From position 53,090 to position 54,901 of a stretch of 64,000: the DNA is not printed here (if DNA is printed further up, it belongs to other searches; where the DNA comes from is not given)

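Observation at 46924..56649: Carotenoid cluster with a CrtU-like desaturase + Rieske oxygenase pair and an embedded ABC exporter/DUF2141 lipoprotein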

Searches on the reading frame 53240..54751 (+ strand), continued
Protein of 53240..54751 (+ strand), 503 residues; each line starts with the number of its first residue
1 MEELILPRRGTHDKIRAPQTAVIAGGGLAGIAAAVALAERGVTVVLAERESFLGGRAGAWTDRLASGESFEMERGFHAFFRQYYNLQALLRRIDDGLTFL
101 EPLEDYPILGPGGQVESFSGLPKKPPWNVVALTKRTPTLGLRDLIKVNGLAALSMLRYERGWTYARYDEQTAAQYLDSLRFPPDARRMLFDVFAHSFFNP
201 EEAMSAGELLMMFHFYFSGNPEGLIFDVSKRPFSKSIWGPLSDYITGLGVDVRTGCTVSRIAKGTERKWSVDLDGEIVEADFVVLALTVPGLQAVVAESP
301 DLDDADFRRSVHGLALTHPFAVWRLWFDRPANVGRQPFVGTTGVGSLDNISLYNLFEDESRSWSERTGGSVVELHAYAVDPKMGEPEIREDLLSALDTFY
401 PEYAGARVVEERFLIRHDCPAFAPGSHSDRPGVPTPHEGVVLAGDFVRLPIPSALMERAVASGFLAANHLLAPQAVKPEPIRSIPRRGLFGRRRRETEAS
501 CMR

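Call 29: get_annotated_region(hit=H42, flank=6000)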
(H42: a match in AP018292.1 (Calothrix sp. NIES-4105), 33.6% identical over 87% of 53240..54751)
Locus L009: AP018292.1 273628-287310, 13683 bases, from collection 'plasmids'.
description: Calothrix sp. NIES-4105 plasmid plasmid2 DNA, complete genome
organism: Calothrix sp. NIES-4105 (NCBI taxid 2005463)
taxonomy: Bacteria; Cyanobacteriota; Cyanophyceae; Nostocales; Calotrichaceae; Calothrix; Calothrix sp. NIES-4105
host: -; source: -; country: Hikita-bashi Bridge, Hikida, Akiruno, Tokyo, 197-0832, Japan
typing (MOB-suite, as given by PLSDB): non-mobilizable
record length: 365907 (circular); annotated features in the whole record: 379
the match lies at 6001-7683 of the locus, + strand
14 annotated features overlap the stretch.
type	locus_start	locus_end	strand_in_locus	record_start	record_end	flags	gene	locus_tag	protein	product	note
CDS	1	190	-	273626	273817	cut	-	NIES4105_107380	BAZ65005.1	hypothetical protein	-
CDS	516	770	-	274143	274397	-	-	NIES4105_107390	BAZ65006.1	hypothetical protein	-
CDS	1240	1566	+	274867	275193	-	-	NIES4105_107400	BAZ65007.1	small multidrug resistance protein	-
CDS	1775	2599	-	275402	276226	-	-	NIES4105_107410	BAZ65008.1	type 12 methyltransferase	-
CDS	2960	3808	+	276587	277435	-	-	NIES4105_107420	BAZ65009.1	hypothetical protein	-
CDS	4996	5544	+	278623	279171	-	-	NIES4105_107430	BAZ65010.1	short-chain dehydrogenase/reductase SDR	-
CDS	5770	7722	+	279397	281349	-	-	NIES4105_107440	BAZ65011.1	putative phytoene dehydrogenase Rieske iron-sulfur component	-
CDS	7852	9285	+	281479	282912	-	-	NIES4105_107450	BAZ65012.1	carotenoid oxygenase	-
CDS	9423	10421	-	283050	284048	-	-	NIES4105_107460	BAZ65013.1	hypothetical protein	-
CDS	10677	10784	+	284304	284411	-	-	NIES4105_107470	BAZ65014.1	hypothetical protein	-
CDS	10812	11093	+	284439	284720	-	tmrB_2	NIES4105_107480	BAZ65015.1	Tunicamycin resistance protein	-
CDS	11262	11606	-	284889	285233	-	-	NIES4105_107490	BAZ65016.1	hypothetical protein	-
CDS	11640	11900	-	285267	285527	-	-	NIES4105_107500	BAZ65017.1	transcriptional regulator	-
CDS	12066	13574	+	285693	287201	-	-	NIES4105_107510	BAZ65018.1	hypothetical protein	-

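Call 30: search_protein_families(library=pfam, proteins=[L008:7785-9689:+, L009:5770-7722:+, L007:8839-10407:+, L007:10419-11432:-, L007:8093-8842:+, L001:9279-10004:+, L004:8816-9331:-, L004:13385-14131:+], max_evalue=0.0001)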
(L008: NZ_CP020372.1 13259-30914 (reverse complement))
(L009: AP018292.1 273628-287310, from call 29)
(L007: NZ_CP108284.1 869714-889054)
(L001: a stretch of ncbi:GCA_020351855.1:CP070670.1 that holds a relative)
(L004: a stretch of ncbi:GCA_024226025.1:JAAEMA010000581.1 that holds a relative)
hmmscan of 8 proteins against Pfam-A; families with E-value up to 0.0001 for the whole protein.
L008:7785-9689:+ (634 aa): 7 families
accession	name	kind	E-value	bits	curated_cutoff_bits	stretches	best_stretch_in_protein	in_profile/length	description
PF01593.30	Amino_oxidase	-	1.4e-24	87.6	19.8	2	62-247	1-186/443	Flavin containing amine oxidoreductase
PF13450.12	NAD_binding_8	-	2.3e-13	50.7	21.9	1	57-125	1-67/68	NAD(P)-binding Rossmann-like domain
PF00355.32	Rieske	-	6.7e-11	42.4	20.3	1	329-392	20-84/88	Rieske [2Fe-2S] domain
PF12831.13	FAD_oxidored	-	8.9e-10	38.9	27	1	55-116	2-64/416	FAD dependent oxidoreductase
PF01266.30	DAO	-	1.2e-08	35.3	27.9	1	54-89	1-36/353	FAD dependent oxidoreductase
PF00890.30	FAD_binding_2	-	2.1e-07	31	20.4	1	55-90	2-37/414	FAD binding domain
PF07992.20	Pyr_redox_2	-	5e-05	23.3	26.1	0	53-93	143-182/291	Pyridine nucleotide-disulphide oxidoreductase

L009:5770-7722:+ (650 aa): 13 families
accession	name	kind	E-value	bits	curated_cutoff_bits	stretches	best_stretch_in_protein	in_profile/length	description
PF01593.30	Amino_oxidase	-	2e-39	136.5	19.8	2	67-322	1-247/443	Flavin containing amine oxidoreductase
PF13450.12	NAD_binding_8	-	1.4e-17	64.2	21.9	1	62-130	1-67/68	NAD(P)-binding Rossmann-like domain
PF01266.30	DAO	-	8.1e-11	42.5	27.9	1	60-93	2-35/353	FAD dependent oxidoreductase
PF00355.32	Rieske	-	5.1e-09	36.4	20.3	1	346-403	27-86/88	Rieske [2Fe-2S] domain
PF00890.30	FAD_binding_2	-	3.8e-08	33.4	20.4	1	60-97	2-39/414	FAD binding domain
PF03486.20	HI0933_like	-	2e-07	31.2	50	1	59-97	2-40/244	HI0933-like protein Rossmann domain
PF12831.13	FAD_oxidored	-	3.7e-07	30.2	27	1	60-107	2-49/416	FAD dependent oxidoreductase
PF07992.20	Pyr_redox_2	-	3.2e-06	27.2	26.1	1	58-93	143-178/291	Pyridine nucleotide-disulphide oxidoreductase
PF00070.33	Pyr_redox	-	5.8e-06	27.2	22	1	60-93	2-35/82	Pyridine nucleotide-disulphide oxidoreductase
PF01946.23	Thi4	-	7.7e-06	25.7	26.2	1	59-96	19-57/235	Thi4 family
PF01134.28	GIDA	-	6.5e-05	22.6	22.1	0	59-88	1-30/391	Glucose inhibited division protein A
PF01494.25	FAD_binding_3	-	7.2e-05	22.6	22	0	59-90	3-34/349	FAD binding domain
PF05834.18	Lycopene_cycl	-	8.1e-05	22.3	23.4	0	60-100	2-45/380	Lycopene cyclase protein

L007:8839-10407:+ (522 aa): 9 families
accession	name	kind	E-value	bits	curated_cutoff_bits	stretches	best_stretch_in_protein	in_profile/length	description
PF01593.30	Amino_oxidase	-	2.1e-37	129.9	19.8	1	44-487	1-443/443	Flavin containing amine oxidoreductase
PF01266.30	DAO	-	2.2e-16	60.7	27.9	1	37-432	2-311/353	FAD dependent oxidoreductase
PF13450.12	NAD_binding_8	-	4.3e-15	56.2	21.9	1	39-108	1-67/68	NAD(P)-binding Rossmann-like domain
PF12831.13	FAD_oxidored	-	1.1e-08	35.2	27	1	37-85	2-50/416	FAD dependent oxidoreductase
PF00890.30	FAD_binding_2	-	2.1e-07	30.9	20.4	1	37-72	2-37/414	FAD binding domain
PF07992.20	Pyr_redox_2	-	4.1e-06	26.9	26.1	1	36-68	2-35/291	Pyridine nucleotide-disulphide oxidoreductase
PF03486.20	HI0933_like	-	7.1e-06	26.1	50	1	36-73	2-39/244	HI0933-like protein Rossmann domain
PF01134.28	GIDA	-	5.6e-05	22.8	22.1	1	37-67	2-33/391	Glucose inhibited division protein A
PF00070.33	Pyr_redox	-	6e-05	23.9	22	0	36-70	1-35/82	Pyridine nucleotide-disulphide oxidoreductase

L007:10419-11432:- (337 aa): 2 families
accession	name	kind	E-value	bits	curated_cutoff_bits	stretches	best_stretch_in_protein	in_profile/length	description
PF19299.5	DUF5914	-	3.7e-95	317.3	27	1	149-333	1-184/185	Domain of unknown function (DUF5914)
PF00355.32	Rieske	-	2.1e-17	63.3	20.3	1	53-132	1-79/88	Rieske [2Fe-2S] domain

L007:8093-8842:+ (249 aa): 7 families
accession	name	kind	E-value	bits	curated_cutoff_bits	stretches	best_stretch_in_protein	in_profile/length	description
PF13649.12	Methyltransf_25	-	1.2e-19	71.2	27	1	53-146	1-97/97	Methyltransferase domain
PF08242.18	Methyltransf_12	-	8.8e-18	65.3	30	1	54-148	1-98/98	Methyltransferase domain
PF01209.24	Ubie_methyltran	-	2.3e-17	63.6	20.1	1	7-216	6-218/233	ubiE/COQ5 methyltransferase family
PF08241.18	Methyltransf_11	-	2.5e-17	63.7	21.2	1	54-148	1-93/95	Methyltransferase domain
PF13489.12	Methyltransf_23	-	3e-15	56.8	27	1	41-214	13-162/164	Methyltransferase domain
PF13847.12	Methyltransf_31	-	3.3e-13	50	27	1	49-154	3-113/145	Methyltransferase domain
PF13578.12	Methyltransf_24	-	3.7e-05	25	26.3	0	55-153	2-105/105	Methyltransferase domain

L001:9279-10004:+ (241 aa): 7 families
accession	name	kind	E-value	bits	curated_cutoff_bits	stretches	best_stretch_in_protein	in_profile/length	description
PF01209.24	Ubie_methyltran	-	2.4e-25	89.7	20.1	1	17-224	10-221/233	ubiE/COQ5 methyltransferase family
PF13649.12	Methyltransf_25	-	2e-15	57.7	27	1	56-150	1-97/97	Methyltransferase domain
PF13489.12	Methyltransf_23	-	1.5e-12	48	27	1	47-219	15-162/164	Methyltransferase domain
PF08241.18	Methyltransf_11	-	1.9e-11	44.9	21.2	1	57-153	1-94/95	Methyltransferase domain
PF08242.18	Methyltransf_12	-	3.9e-11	44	30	1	57-152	1-98/98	Methyltransferase domain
PF13847.12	Methyltransf_31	-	1.9e-10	41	27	1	53-158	4-113/145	Methyltransferase domain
PF05175.20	MTS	-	1.6e-05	25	23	1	50-125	29-104/170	Methyltransferase small domain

L004:8816-9331:- (171 aa): 0 families

L004:13385-14131:+ (248 aa): 9 families
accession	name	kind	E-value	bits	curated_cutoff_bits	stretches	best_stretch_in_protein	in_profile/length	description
PF13847.12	Methyltransf_31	-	4.1e-14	52.9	27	1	88-208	3-120/145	Methyltransferase domain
PF13649.12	Methyltransf_25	-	6.2e-14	52.9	27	1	93-188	2-97/97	Methyltransferase domain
PF08241.18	Methyltransf_11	-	6e-13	49.7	21.2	1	94-192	2-95/95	Methyltransferase domain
PF01209.24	Ubie_methyltran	-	7.4e-11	42.3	20.1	1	87-196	46-155/233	ubiE/COQ5 methyltransferase family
PF13489.12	Methyltransf_23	-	5.4e-08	33.2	27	1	78-205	11-124/164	Methyltransferase domain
PF08242.18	Methyltransf_12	-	6.5e-08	33.6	30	1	94-189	2-97/98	Methyltransferase domain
PF01135.25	PCMT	-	9.3e-08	32.5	20.3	1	81-207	66-187/210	Protein-L-isoaspartate(D-aspartate) O-methyltransferase (PCMT)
PF05175.20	MTS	-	1.7e-06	28.2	23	1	76-160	19-101/170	Methyltransferase small domain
PF01728.25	FtsJ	-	2.6e-05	24.7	24.1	1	86-141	19-70/181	FtsJ-like methyltransferase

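Call 50: search_solved_structures(query=window:53240-54751:+, max_evalue=0.00001)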
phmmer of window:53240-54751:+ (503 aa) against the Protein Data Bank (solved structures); distinct sequences matched with E-value up to 0.00001: 1.
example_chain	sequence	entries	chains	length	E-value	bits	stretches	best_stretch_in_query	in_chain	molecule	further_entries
5mog_A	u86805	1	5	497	2.4e-17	65.9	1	17-471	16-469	Phytoene dehydrogenase, chloroplastic/chromoplastic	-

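Call 70: find_encoding_contigs(protein=P0063, flank=10000, max_places=1)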
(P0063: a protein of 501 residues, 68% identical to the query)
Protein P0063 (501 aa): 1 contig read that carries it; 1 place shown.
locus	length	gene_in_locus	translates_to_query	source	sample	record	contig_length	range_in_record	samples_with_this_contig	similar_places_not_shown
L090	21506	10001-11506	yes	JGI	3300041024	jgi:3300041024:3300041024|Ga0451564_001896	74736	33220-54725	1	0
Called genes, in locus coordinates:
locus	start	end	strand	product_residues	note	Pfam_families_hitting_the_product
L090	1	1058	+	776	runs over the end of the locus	PF09136:Glucodextran_B (weak), PF13360:PQQ_2 (faint), PF01436:NHL (faint), PF08450:SGL (faint)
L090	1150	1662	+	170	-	PF14534:DUF4440 (weak)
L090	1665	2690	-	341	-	PF00561:Abhydrolase_1, PF12146:Hydrolase_4 (weak), PF12697:Abhydrolase_6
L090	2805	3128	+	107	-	PF21173:DksA-like_N, PF01258:zf-dskA_traR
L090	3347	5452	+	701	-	PF11949:DUF3466 (faint)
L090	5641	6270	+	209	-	-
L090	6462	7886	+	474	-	PF00355:Rieske, PF19112:VanA_C, PF08369:PCP_red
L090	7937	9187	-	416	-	PF07690:MFS_1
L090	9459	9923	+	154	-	PF09912:DUF2141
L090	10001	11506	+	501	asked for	PF00890:FAD_binding_2 (weak), PF01266:DAO (weak), PF01593:Amino_oxidase, PF07992:Pyr_redox_2 (faint), PF12831:FAD_oxidored, PF13450:NAD_binding_8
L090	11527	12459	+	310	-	PF00355:Rieske, PF19299:DUF5914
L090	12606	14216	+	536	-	PF01977:UbiD, PF20696:UbiD_C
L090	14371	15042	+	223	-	PF01346:FKBP_N, PF00254:FKBP_C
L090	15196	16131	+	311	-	PF07224:Chlorophyllase, PF03403:PAF-AH_p_II (faint)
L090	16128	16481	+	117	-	-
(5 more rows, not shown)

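Call 71: find_encoding_contigs(protein=P0073, flank=10000, max_places=1)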
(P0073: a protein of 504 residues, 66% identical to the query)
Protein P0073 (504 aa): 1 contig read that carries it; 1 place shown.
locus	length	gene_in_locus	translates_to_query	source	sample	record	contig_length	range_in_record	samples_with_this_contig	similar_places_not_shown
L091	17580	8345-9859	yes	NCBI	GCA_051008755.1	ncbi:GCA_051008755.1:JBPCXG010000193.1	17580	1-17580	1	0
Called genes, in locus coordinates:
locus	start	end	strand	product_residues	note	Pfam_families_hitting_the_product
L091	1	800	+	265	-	PF00348:polyprenyl_synt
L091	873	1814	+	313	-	PF00005:ABC_tran, PF13304:AAA_21 (faint)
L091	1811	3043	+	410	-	PF12698:ABC2_membrane_3, PF12679:ABC2_membrane_2, PF01061:ABC2_membrane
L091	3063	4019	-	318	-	PF00494:SQS_PSY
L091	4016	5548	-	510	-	PF00890:FAD_binding_2 (faint), PF01266:DAO (faint), PF01593:Amino_oxidase, PF13450:NAD_binding_8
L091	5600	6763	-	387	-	PF05834:Lycopene_cycl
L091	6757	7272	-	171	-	-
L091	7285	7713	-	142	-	PF01322:Cytochrom_C_2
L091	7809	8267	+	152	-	PF09912:DUF2141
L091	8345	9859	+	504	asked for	PF07992:Pyr_redox_2 (faint), PF00070:Pyr_redox (faint), PF00890:FAD_binding_2 (weak), PF01266:DAO (weak), PF03486:HI0933_like (faint), PF12831:FAD_oxidored, PF13450:NAD_binding_8, PF01593:Amino_oxidase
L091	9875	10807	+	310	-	PF00355:Rieske, PF19299:DUF5914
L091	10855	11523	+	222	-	-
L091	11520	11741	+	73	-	PF09493:DUF2389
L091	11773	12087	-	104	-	PF06865:Ppnp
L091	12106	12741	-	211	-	-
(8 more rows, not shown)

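Call 72: find_encoding_contigs(protein=P0108, flank=10000, max_places=1)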
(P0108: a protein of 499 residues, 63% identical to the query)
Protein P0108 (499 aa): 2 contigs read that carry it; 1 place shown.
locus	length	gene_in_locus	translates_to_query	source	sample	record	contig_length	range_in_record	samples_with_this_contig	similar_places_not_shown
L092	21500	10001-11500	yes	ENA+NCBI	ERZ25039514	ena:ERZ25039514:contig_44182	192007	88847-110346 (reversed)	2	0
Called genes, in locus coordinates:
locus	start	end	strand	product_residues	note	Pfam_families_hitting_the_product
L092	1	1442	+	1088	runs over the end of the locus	PF14870:PSII_BNR (faint), PF02012:BNR (faint), PF15902:Sortilin-Vps10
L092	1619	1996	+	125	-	PF01740:STAS, PF13466:STAS_2 (weak)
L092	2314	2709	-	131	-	PF02469:Fasciclin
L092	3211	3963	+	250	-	PF00891:Methyltransf_2, PF05175:MTS, PF13489:Methyltransf_23, PF01209:Ubie_methyltran, PF02475:TRM5-TYW2_MTfase, PF13847:Methyltransf_31, PF08241:Methyltransf_11, PF08242:Methyltransf_12, +3 more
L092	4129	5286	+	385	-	PF05834:Lycopene_cycl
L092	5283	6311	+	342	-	PF00348:polyprenyl_synt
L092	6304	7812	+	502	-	PF01266:DAO (faint), PF13450:NAD_binding_8, PF01593:Amino_oxidase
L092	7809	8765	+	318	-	PF00494:SQS_PSY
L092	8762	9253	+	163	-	PF09912:DUF2141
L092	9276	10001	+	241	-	PF01209:Ubie_methyltran, PF13489:Methyltransf_23, PF13847:Methyltransf_31, PF08241:Methyltransf_11, PF08242:Methyltransf_12, PF13649:Methyltransf_25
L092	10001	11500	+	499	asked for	PF00070:Pyr_redox (faint), PF00890:FAD_binding_2 (weak), PF01266:DAO, PF01494:FAD_binding_3 (weak), PF01593:Amino_oxidase, PF07992:Pyr_redox_2 (weak), PF12831:FAD_oxidored, PF13450:NAD_binding_8, +1 more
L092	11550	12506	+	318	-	PF00355:Rieske, PF19299:DUF5914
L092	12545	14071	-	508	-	PF05935:Arylsulfotrans, PF13860:FlgD_ig (weak), PF18962:Por_Secre_tail (faint)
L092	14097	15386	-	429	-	PF13650:Asp_protease_2 (faint), PF00595:PDZ (weak), PF13180:PDZ_2, PF17820:PDZ_6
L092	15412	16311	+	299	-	PF00005:ABC_tran, PF13304:AAA_21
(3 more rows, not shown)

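Call 90: search_dna_similar(query=window:53240-54751:+, collection=plasmids, mode=protein, max_rows=60, max_evalue=0.001, rows=spread)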
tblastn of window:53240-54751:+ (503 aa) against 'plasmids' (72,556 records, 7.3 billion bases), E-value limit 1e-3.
Records with a match: 18; places in all: 18; records where one place covers at least 80% of the query: 18.
Best place of each record, by identity: <60% 18.
By first word of the organism name: Streptomyces 13; Streptantibioticus 2; Kitasatospora 1; Candidatus 1; Calothrix 1.
By predicted mobility (MOB-suite, as given by PLSDB): non-mobilizable 10; mobilizable 8.
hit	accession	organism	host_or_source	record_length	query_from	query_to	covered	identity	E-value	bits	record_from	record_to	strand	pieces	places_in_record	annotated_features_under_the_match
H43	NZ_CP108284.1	Streptomyces atratus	-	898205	39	485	89%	46.3%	2e-115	381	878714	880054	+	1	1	FAD-dependent oxidoreductase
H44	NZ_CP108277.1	Streptomyces atratus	-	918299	39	485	89%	46.3%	2e-115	381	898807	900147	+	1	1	FAD-dependent oxidoreductase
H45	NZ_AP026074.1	Streptomyces nigrescens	-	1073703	39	485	89%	46.3%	3e-114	378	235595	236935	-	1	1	none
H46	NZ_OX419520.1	Kitasatospora fiedleri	-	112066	39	472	82%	50.4%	2e-92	367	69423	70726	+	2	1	none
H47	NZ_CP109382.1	Streptomyces atratus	-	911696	39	485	89%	46.1%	7e-114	377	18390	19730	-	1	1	FAD-dependent oxidoreductase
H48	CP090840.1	Streptomyces viridifaciens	Whole organism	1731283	39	485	89%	45.8%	7e-108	360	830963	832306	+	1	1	FAD-dependent oxidoreductase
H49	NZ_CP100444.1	Streptomyces rimosus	pure culture,OTC cluster deletion ...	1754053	39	485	89%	45.4%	2e-110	367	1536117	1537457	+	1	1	record has no annotation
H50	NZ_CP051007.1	Streptomyces griseofuscus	-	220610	39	485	89%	45.0%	5e-108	360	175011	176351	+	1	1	NAD(P)/FAD-dependent oxidoreductase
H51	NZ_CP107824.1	Streptomyces anulatus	-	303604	39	485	89%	44.3%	1e-109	364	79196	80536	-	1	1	NAD(P)/FAD-dependent oxidoreductase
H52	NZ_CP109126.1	Streptomyces anulatus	-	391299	39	485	89%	44.3%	2e-109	364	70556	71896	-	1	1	NAD(P)/FAD-dependent oxidoreductase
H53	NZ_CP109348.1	Streptomyces anulatus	-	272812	39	485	89%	44.1%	4e-109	363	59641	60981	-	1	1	NAD(P)/FAD-dependent oxidoreductase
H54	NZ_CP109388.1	Streptomyces anulatus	-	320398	39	485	89%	44.1%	4e-109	363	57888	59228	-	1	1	NAD(P)/FAD-dependent oxidoreductase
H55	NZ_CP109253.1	Streptomyces anulatus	-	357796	39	485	89%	44.1%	4e-109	363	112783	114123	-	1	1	NAD(P)/FAD-dependent oxidoreductase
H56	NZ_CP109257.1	Streptomyces anulatus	-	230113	39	485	89%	44.1%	3e-108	360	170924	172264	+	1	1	NAD(P)/FAD-dependent oxidoreductase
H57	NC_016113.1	Streptantibioticus cattleyicolor NRRL 8057 = DSM 46488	-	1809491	39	485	89%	42.3%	2e-103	347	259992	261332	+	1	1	none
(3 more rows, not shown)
